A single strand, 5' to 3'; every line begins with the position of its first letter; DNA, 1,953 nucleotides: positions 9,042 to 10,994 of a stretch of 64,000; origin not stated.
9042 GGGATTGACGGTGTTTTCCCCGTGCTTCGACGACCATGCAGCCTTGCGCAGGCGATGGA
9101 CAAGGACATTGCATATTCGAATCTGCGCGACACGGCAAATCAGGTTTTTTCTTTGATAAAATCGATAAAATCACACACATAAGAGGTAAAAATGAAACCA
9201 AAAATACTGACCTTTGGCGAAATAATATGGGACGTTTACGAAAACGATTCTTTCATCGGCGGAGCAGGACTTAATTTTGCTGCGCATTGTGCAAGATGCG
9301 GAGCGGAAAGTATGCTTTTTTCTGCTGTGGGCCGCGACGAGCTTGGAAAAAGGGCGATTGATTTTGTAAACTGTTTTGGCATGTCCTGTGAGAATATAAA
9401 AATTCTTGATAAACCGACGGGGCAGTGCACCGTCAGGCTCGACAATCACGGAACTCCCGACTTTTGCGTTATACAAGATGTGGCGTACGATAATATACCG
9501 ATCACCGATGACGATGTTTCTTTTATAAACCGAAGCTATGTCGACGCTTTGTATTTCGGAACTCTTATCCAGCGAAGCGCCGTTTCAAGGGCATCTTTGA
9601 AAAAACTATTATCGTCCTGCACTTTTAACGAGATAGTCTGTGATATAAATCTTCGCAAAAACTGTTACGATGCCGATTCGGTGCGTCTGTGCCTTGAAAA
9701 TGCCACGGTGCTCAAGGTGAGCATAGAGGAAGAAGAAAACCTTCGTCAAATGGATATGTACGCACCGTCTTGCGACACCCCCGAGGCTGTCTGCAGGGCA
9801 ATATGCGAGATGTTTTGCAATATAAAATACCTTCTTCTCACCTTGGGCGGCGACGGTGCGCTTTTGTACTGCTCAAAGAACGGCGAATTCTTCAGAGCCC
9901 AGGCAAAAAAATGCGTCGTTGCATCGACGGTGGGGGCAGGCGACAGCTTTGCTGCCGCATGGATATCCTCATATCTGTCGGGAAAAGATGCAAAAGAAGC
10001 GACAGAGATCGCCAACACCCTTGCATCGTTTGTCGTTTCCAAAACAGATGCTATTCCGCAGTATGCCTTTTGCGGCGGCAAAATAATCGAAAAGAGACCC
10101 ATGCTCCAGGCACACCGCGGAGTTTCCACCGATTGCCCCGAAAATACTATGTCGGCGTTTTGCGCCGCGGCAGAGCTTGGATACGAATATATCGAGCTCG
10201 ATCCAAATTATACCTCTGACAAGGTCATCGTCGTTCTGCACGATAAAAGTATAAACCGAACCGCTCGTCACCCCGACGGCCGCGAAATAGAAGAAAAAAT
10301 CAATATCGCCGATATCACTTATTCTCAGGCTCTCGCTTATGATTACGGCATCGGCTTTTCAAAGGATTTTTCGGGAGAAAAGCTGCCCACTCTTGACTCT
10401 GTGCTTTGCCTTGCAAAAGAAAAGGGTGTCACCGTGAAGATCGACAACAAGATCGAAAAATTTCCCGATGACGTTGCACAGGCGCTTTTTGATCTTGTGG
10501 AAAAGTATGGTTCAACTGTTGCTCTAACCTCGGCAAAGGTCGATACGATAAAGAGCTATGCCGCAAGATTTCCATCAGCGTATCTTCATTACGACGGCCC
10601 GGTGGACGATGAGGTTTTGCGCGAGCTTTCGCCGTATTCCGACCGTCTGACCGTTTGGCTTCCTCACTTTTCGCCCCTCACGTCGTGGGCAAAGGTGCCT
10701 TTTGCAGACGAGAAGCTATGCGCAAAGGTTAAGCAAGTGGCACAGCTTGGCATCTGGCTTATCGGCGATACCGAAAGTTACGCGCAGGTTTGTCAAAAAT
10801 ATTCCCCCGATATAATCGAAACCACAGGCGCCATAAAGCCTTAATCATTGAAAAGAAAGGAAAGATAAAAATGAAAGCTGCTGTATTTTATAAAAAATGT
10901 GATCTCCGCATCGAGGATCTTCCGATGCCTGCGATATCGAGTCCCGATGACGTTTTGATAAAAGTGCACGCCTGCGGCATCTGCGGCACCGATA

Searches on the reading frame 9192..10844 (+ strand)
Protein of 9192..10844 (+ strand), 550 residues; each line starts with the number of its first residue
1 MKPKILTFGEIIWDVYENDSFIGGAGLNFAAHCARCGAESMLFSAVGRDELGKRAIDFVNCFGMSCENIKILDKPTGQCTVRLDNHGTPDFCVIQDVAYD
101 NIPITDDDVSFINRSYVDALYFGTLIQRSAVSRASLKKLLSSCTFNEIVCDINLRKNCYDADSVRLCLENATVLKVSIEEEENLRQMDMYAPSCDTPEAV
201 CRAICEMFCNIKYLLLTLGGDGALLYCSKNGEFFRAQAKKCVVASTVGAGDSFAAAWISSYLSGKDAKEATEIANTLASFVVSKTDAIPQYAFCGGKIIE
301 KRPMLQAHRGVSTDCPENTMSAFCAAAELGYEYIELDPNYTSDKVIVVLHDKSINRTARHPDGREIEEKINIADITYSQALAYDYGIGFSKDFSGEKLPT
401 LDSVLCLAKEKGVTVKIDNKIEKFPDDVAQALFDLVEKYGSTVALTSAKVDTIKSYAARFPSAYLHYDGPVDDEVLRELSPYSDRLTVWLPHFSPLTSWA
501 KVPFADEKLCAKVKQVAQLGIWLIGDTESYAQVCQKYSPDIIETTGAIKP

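Call 90: search_protein_families(library=pfam, max_evalue=0.00001, proteins=[window:9192-10844:+])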
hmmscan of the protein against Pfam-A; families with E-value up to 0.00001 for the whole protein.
window:9192-10844:+ (550 aa): 2 families
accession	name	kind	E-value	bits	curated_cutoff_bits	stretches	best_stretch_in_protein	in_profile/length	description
PF00294.29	PfkB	-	3.3e-34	119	25.8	1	20-288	33-296/302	pfkB family carbohydrate kinase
PF03009.23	GDPD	-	7.6e-24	85.6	23.6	1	308-426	1-111/244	Glycerophosphoryl diester phosphodiesterase family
